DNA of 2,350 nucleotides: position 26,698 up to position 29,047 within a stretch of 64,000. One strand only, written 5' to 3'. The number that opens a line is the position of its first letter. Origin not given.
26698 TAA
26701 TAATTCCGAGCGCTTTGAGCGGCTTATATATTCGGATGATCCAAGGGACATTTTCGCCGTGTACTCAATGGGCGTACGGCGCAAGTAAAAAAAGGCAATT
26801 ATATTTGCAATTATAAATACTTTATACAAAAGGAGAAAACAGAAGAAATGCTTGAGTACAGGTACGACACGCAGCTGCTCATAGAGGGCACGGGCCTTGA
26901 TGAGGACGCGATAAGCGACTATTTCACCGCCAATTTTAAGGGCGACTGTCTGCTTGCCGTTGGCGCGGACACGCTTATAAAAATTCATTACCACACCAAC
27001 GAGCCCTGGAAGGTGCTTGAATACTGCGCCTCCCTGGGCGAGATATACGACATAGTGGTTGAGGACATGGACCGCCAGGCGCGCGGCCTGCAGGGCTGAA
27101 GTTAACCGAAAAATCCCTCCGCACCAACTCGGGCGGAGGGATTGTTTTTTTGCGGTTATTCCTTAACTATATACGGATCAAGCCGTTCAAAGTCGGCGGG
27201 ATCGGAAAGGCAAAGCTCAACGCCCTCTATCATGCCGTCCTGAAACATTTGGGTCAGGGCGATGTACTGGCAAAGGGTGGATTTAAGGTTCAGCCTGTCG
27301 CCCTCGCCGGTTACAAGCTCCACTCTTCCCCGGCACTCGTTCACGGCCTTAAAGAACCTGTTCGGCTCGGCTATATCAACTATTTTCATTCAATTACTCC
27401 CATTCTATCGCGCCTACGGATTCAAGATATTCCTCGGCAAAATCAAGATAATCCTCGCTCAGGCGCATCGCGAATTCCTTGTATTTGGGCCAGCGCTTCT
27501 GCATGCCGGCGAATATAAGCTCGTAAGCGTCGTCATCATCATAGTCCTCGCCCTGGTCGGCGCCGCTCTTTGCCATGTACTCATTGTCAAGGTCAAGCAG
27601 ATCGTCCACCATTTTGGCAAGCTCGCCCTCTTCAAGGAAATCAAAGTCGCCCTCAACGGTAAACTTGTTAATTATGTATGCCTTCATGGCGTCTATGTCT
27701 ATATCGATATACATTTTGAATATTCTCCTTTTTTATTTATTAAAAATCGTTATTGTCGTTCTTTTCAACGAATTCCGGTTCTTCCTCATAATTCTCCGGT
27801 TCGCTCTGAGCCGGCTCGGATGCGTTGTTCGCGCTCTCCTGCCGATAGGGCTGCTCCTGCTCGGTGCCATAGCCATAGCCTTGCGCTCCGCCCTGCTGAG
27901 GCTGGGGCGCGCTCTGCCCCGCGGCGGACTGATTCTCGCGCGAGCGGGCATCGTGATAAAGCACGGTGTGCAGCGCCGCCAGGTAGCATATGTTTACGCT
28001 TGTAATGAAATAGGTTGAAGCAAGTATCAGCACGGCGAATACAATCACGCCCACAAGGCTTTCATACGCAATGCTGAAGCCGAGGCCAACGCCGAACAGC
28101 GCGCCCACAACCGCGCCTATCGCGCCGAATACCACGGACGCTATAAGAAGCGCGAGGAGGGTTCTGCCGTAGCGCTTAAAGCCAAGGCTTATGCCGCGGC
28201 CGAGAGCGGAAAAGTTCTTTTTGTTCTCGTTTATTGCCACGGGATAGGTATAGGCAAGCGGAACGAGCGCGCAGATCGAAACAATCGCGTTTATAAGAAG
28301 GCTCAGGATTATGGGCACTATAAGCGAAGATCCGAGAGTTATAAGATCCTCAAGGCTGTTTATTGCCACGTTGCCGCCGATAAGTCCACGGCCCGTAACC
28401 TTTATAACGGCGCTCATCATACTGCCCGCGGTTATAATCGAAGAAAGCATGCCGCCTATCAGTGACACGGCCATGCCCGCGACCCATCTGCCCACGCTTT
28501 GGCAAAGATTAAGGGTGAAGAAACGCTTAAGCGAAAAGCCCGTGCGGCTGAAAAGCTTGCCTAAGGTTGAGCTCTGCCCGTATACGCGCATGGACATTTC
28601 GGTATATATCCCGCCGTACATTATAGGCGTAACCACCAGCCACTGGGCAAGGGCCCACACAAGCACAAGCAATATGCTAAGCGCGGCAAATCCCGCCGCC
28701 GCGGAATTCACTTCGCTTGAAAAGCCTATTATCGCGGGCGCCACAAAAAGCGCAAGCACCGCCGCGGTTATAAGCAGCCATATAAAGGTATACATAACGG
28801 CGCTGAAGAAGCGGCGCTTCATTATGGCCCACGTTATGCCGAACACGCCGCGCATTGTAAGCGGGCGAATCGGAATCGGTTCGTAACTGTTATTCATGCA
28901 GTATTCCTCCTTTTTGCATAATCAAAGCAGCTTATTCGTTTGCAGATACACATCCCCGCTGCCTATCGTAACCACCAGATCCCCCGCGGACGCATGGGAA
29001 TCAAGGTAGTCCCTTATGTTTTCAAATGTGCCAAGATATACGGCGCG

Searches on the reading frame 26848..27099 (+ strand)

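Call 21: search_protein_families(library=pfam, proteins=[window:26848-27099:+])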
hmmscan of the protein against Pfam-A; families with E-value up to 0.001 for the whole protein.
window:26848-27099:+ (83 aa): 1 family
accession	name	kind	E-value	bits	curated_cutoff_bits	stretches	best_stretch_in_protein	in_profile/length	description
PF21645.3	FakA-like_M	-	2.5e-18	66.1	24.9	1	3-79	1-78/80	Fatty acid kinase subunit A-like, middle domain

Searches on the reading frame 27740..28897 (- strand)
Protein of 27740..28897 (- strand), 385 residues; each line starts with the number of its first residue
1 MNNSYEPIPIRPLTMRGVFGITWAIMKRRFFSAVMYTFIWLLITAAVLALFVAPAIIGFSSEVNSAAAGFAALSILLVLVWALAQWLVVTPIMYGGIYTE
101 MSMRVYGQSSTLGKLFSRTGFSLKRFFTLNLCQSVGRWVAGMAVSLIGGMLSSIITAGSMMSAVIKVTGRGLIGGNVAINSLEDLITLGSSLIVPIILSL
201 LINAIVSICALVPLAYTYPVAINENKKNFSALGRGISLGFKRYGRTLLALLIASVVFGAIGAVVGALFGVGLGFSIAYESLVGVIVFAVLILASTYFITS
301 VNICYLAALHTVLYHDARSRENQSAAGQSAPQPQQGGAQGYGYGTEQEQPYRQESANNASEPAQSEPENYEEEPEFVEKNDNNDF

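Call 21: search_protein_families(library=pfam, proteins=[window:27740-28897:-])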
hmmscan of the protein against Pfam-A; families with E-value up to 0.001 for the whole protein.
window:27740-28897:- (385 aa): 1 family
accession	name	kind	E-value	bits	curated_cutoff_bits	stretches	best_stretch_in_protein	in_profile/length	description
PF10110.14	GPDPase_memb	-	0.00023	20.4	29.6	0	195-323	163-292/321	Membrane domain of glycerophosphoryl diester phosphodiesterase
